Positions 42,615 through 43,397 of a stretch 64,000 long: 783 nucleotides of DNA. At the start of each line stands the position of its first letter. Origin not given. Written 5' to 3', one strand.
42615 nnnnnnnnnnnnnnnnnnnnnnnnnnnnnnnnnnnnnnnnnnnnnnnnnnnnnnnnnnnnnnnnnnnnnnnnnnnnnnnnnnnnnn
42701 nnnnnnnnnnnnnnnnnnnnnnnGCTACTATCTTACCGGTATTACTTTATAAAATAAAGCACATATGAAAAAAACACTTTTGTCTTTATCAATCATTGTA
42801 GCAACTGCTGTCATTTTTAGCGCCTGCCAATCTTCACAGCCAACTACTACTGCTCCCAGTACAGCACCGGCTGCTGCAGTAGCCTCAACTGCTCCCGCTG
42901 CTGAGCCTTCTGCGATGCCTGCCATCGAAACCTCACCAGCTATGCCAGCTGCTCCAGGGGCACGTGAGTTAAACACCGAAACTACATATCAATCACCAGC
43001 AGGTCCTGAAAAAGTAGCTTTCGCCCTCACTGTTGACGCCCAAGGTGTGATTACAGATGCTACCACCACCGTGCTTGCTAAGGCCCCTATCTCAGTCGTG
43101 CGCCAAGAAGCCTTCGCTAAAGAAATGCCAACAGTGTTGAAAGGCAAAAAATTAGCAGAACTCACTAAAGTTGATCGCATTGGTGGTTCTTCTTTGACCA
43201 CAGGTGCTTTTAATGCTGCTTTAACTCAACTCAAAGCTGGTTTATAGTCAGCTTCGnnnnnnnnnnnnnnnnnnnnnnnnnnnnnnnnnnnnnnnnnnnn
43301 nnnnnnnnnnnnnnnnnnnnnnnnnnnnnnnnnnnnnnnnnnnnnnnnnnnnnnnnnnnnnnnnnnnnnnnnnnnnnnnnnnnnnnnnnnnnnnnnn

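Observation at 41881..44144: Extracytosolic flavinylation module: ApbE + FMN-binding lipoprotein + RnfD/NqrB-like membrane protein, beside DsbA and BlaR1/BlaI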

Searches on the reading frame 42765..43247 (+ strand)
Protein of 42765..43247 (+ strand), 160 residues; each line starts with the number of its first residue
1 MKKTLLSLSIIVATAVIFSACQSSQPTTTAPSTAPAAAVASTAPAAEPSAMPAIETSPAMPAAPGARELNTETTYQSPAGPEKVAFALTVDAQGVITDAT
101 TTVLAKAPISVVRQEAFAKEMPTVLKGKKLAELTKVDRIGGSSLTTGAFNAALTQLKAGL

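Call 3: search_protein_families(library=pfam, proteins=[window:42765-43247:+], max_evalue=1)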
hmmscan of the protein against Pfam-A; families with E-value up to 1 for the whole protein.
window:42765-43247:+ (160 aa): 1 family
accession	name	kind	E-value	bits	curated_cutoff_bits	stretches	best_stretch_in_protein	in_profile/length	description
PF04205.19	FMN_bind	-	0.062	14.4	22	1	83-155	5-74/77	FMN-binding domain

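Call 4: search_protein_families(library=ncbifam, proteins=[window:42765-43247:+], max_evalue=1)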
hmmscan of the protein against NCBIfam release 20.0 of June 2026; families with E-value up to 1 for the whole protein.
window:42765-43247:+ (160 aa): 7 families
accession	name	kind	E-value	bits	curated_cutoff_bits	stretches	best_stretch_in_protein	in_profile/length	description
NF050142.1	PG1828_fam_lipo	equivalog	0.00086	20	50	1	1-54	1-55/59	PG1828 family lipoprotein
NF047631.1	SodCMycob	equivalog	0.001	18.7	230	1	5-96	10-94/236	superoxide dismutase[Cu-Zn]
NF033802.1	AimP_fam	subfamily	0.0032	17.6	35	1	1-30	1-29/43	lysogeny pheromone AimP family peptide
NF041941.1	lipo_FMN_PplA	exception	0.0086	15.3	325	1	1-122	2-113/302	extracellular electron transfer flavoprotein PplA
NF053838.1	hit_Bd0108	equivalog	0.0088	16.5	40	1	1-51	1-52/94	predatory lifecycle switch protein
NF041601.1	PA5502_lipo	equivalog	0.013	15.1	285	1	2-40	2-40/237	PA5502 family lipoprotein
TIGR03593.1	yidC_nterm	equivalog_domain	0.75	9.3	58.25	1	2-64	2-69/363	membrane protein insertase YidC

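Call 13: find_homologous_proteins(query=window:42765-43247:+)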
Query window:42765-43247:+ (160 aa): 111 proteins with E <= 0.001 among 3897 candidates.
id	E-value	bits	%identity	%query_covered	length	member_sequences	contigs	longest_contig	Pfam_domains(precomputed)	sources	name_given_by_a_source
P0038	1.4e-87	309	100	100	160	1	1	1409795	-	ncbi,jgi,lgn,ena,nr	ncbi:MAG TPA: hypothetical protein VD999_03545 [Vitreimonas sp.]|nr:hypothetical protein [Vitreimona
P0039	9.2e-40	154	56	99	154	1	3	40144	-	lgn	-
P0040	1.1e-38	151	55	99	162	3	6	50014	-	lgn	-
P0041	1.6e-38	150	57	99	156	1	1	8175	-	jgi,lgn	-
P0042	2.7e-38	149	55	98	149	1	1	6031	-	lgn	-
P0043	1.5e-37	147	56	98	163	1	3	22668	-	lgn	-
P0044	4.3e-36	142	55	88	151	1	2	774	-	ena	-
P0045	5.6e-36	142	53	89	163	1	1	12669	-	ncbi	-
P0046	2.8e-35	140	56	94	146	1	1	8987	-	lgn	-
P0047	3.0e-34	136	52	96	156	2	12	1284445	-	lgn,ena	-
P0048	3.4e-34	136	48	99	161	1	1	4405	-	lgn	-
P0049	3.9e-34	136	51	99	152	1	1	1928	-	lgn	-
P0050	4.3e-34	136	70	60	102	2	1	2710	-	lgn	-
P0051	6.1e-34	135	48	100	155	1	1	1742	-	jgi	jgi:hypothetical protein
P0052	6.2e-34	135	55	94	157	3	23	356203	-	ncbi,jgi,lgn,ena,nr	ncbi:hypothetical protein H3C70_03445 [Patescibacteria group bacterium]|nr:hypothetical protein [Pat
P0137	5.2e-8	51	40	53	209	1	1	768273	-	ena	-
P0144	3.2e-6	45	35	85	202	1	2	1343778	-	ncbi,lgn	-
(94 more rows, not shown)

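Call 27: find_encoding_contigs(protein=P0144, flank=7000, max_places=1)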
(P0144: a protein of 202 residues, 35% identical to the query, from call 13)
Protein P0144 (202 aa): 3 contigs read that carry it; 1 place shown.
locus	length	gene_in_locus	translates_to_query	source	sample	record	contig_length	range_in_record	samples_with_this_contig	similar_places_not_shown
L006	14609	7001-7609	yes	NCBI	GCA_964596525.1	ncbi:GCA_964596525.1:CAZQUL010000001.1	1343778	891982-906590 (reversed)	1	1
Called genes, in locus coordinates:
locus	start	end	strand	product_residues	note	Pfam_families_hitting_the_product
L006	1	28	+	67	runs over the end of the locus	-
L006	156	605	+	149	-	PF13473:Cupredoxin_1, PF00127:Copper-bind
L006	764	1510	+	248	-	PF18914:DUF5666 (faint)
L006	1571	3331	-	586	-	PF00041:fn3 (faint), PF16656:Pur_ac_phosph_N (faint)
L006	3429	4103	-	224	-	PF13529:Peptidase_C39_2, PF12385:Peptidase_C70, PF14399:BtrH_N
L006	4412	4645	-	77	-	-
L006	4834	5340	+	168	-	PF07866:DUF1653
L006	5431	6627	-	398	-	PF07690:MFS_1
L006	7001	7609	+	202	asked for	-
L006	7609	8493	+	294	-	PF02424:ApbE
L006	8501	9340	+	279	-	-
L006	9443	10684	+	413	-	PF02812:ELFV_dehydrog_N, PF00208:ELFV_dehydrog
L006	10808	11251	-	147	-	-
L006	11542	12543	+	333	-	-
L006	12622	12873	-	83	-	-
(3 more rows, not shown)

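Call 28: find_encoding_contigs(protein=P0137, flank=7000, max_places=1)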
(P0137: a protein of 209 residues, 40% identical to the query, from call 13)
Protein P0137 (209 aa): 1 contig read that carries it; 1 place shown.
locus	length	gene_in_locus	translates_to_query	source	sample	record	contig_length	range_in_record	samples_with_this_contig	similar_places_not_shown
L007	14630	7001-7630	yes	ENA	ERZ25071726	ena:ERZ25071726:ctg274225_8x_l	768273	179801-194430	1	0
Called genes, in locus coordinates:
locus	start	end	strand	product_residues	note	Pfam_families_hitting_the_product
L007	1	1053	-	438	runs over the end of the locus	PF07969:Amidohydro_3 (faint), PF01979:Amidohydro_1, PF12890:DHOase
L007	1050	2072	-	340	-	PF02729:OTCace_N, PF00185:OTCace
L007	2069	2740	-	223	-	PF00156:Pribosyltran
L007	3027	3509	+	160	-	PF13560:HTH_31, PF01381:HTH_3, PF21179:BldD-like_C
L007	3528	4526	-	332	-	PF02732:ERCC4, PF23359:Lsr2_DNA-bd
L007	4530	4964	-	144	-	PF01029:NusB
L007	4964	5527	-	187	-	PF08207:EFP_N, PF01132:EFP, PF09285:Elong-fact-P_C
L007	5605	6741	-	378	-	PF01321:Creatinase_N, PF00557:Peptidase_M24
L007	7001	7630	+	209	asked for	-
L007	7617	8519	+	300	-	PF02424:ApbE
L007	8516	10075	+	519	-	PF00175:NAD_binding_1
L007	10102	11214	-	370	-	PF00465:Fe-ADH, PF13685:Fe-ADH_2, PF01761:DHQ_synthase, PF24621:DHQS_C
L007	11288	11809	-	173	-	PF13191:AAA_16 (weak), PF13238:AAA_18 (weak), PF01202:SKI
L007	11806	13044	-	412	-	PF01264:Chorismate_synt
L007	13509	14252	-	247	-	PF18306:LDcluster4, PF03641:Lysine_decarbox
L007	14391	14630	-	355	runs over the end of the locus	PF04389:Peptidase_M28 (weak), PF01546:Peptidase_M20, PF07687:M20_dimer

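Call 45: search_protein_families(library=pfam, proteins=[L007:8516-10075:+], max_evalue=0.1)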
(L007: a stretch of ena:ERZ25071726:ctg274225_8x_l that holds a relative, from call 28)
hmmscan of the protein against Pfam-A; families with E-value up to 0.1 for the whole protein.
L007:8516-10075:+ (519 aa): 3 families
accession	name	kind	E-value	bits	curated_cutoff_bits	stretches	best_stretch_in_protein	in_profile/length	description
PF00175.26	NAD_binding_1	-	4e-11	44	22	1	397-499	1-107/109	Oxidoreductase NAD-binding domain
PF00970.30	FAD_binding_6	-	0.0009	20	21.1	1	288-380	2-92/99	Oxidoreductase FAD-binding domain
PF08030.17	NAD_binding_6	-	0.004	17.7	22.2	1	394-421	3-35/156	Ferric reductase NAD binding domain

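Call 49: search_solved_structures(query=A2, max_evalue=10, show_alignments=3)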
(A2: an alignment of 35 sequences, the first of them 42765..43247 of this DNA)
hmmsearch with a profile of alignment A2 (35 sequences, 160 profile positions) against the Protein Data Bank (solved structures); distinct sequences matched with E-value up to 10: 4.
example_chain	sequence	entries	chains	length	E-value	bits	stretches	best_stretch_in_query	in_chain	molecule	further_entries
5cyb_A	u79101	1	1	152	0.096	16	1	4-89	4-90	Lipoprotein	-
6e5d_A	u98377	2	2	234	0.21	14.9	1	5-58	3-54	Lipid binding protein LpqN | Probable conserved lipoprotein LpqN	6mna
6e5f_A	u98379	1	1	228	0.25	14.6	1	5-58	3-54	Lipid binding protein LpqN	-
1q48_A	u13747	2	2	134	1.3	12.4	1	77-105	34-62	NifU-like protein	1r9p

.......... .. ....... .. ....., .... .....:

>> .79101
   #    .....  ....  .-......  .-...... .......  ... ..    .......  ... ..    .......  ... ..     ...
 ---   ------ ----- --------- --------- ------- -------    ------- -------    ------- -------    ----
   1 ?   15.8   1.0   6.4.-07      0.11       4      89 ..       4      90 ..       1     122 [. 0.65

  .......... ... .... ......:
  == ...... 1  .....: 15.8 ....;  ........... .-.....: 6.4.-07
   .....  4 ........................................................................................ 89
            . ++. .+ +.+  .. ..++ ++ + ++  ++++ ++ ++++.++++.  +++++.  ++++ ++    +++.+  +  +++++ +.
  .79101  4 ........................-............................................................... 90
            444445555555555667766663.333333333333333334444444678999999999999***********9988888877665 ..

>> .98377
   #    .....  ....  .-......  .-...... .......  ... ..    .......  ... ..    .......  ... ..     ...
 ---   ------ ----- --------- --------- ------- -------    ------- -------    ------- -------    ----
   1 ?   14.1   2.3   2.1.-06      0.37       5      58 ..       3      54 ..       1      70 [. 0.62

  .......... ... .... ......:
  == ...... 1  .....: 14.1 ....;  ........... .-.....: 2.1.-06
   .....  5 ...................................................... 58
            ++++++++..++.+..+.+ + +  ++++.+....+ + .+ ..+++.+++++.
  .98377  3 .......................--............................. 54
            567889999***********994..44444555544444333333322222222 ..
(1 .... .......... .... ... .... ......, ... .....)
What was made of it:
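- The lipoprotein family profile does not hit NqrC or RnfG by sequence in the PDB (call 49).
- Tried and rejected: Only signal-peptide and linker noise (call 49).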

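Call 50: search_protein_families(library=pfam, alignment_id=A2, max_evalue=0.1)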
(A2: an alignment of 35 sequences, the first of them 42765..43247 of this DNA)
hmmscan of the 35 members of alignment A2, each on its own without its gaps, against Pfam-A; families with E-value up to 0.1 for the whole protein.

A. member 1, window:42765-43247:+ (160 aa): 1 family
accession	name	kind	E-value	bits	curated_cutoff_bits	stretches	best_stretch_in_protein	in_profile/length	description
PF04205.19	FMN_bind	-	0.062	14.4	22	0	83-155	5-74/77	FMN-binding domain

B. families by the number of members that match (of 35 scanned): 22 families
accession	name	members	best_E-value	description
PF04205.19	FMN_bind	19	4.5e-05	FMN-binding domain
PF21827.1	New_glue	3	0.013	New glue protein family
PF02402.22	Lysis_col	3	0.015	Lysis protein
PF19144.5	DUF5826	3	0.028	Family of unknown function (DUF5826)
PF14221.11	DUF4330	2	0.0042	Domain of unknown function (DUF4330)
PF02706.20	Wzz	2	0.01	Chain length determinant protein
PF06679.17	DUF1180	1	0.0025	Membrane protein FAM174-like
PF19084.5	DUF5775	1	0.006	Family of unknown function (DUF5775)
PF23933.1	DUF7269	1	0.014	Family of unknown function (DUF7269)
PF00716.22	Peptidase_S21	1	0.015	Assemblin (Peptidase family S21)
PF19266.4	CIS_tube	1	0.015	Contractile injection system tube protein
PF12048.14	DUF3530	1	0.025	Protein of unknown function (DUF3530)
PF07172.16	GRP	1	0.025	Glycine rich protein family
PF03039.19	IL12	1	0.029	Interleukin-12 alpha subunit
PF07790.16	Pilin_N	1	0.04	Archaeal Type IV pilin, N-terminal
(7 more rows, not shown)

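Call 58: predict_structure(alignment_id=A2)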
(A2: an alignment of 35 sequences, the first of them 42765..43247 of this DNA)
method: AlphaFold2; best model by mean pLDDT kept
length: 160 residues; sequences in the alignment: 35
mean_pLDDT: 83.1   pTM: 0.63
mean pLDDT of the five models: 83.1, 82.7, 82.5, 82.4, 82.0
residues with pLDDT >= 90: 97; 70-90: 9; 50-70: 48; < 50: 6
segments of 3 or more residues with pLDDT < 50: 1-5
pLDDT, mean of each block of 10 residues (from residue 1): 48 57 56 60 66 71 92 98 98 98 98 98 98 98 98 97
secondary structure, 60 per line:
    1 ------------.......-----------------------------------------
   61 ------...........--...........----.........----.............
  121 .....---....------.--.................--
elements in order: H13-19 E67-77 E80-90 E95-103 H108-125 H143-158
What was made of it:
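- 42765..43247 (+): Lipoprotein (160 aa) made of a signal peptide with lipobox, an Ala/Pro/Thr-rich linker, and a C-terminal ~95-aa NqrC/RnfG-type FMN-binding domain. AF2 domain residues 61-160 have pLDDT >= 92 per 10-residue block (call 58).
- On FMN_bind domain (PF04205; NqrC/RnfG type): The AF2 domain is confident (call 58).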

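Call 62: fold_search(model_id=the predicted structure, library=pdb)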
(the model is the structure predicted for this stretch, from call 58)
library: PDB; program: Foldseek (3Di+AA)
matches with E <= 10: 793; with E <= 0.001: 0
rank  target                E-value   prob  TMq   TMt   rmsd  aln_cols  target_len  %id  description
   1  5wlw_H                4.9e-03  1.00  0.38  0.46   4.4       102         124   20  Crystal Structure of the Human Mitochondrial Cysteine Desulfurase with active Cysteine Loop within ISCU1 active site,  (released 2017-11-15)
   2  1q48_MODEL_1_A        9.2e-03  0.99  0.37  0.42   5.3       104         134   20  Solution NMR Structure of The Haemophilus Influenzae Iron-Sulfur Cluster Assembly Protein U (IscU) with Zinc B (released 2003-11-18)
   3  1wfz_MODEL_1_A        1.3e-02  0.99  0.36  0.42   5.5       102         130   20  Solution structure of Iron-sulfur cluster protein U (IscU) (released 2004-11-27)
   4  5wkp_H                1.4e-02  0.99  0.37  0.45   4.5       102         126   20  Crystal Structure of the Human mitochondrial Cysteine Desulfurase in complex with ISD11 and Iron-Sulfur Cluster Scaffo (released 2017-11-15)
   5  8rmc_D                1.4e-02  0.99  0.38  0.47   4.3       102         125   20  Structure of the FDX2-bound core ISC complex (proximal conformation) (released 2024-12-18)
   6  7rtk_D                2.4e-02  0.97  0.35  0.43   5.5       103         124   19  Structure of the (NIAU)2 complex with N-terminal mutation of ISCU2 Y35D at 2.5 A resolution (released 2021-08-25)
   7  8pk8_D                2.9e-02  0.98  0.38  0.46   4.5       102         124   20  Structure of the human mitochondrial iron-sulfur cluster biosynthesis complex during persulfide transfer (persulfide o (released 2024-05-01)
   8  5wkp_D                2.9e-02  0.97  0.37  0.47   5.4       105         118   20  Crystal Structure of the Human mitochondrial Cysteine Desulfurase in complex with ISD11 and Iron-Sulfur Cluster Scaffo (released 2017-11-15)
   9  2kqk_MODEL_1_A        3.1e-02  0.96  0.36  0.43   5.3       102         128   20  Solution structure of apo-IscU(D39A) (released 2010-11-17)
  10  3lvl_A                3.3e-02  0.96  0.35  0.43   5.3       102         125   20  Crystal Structure of E.coli IscS-IscU complex (released 2010-04-21)
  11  6w1d_D                4.3e-02  0.97  0.37  0.46   4.5       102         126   20  Structure of human mitochondrial complex Nfs1-ISCU2 (WT)-ISD11 with E.coli ACP1 at 1.8 A resolution (NIAU)2 (released 2020-03-18)
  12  6wi2_D                4.3e-02  0.91  0.26  0.32   4.3        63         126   21  Structure of human mitochondrial complex Nfs1-ISCU2-ISD11 with E.coli ACP1 at 1.95 A resolution (NIAU)2. N-terminal mu (released 2020-04-22)
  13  3a7u                  4.3e-02  0.85  0.33  0.18   5.5       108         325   12  Crystal structure of the bovine lipoyltransferase in its unliganded form (released 2010-01-19)
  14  6uxe_D                4.6e-02  0.97  0.37  0.46   4.5       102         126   20  Structure of the human mitochondrial desulfurase complex Nfs1-ISCU2(M140I)-ISD11 with E.coli ACP1 at 1.57 A resolution (released 2019-11-20)
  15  5wlw_D                5.2e-02  0.97  0.38  0.46   4.4       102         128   20  Crystal Structure of the Human Mitochondrial Cysteine Desulfurase with active Cysteine Loop within ISCU1 active site,  (released 2017-11-15)
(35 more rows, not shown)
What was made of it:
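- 42765..43247 (+): Foldseek is ambiguous: IscU E 5e-3; RnfG 8rb8_G E 0.09, probability 0.93 (call 62).
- Its fold search ranks IscU above RnfG, with nothing at E<=1e-3 (call 62).
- Tried and rejected: IscU-like reading of the lipoprotein fold (call 62).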
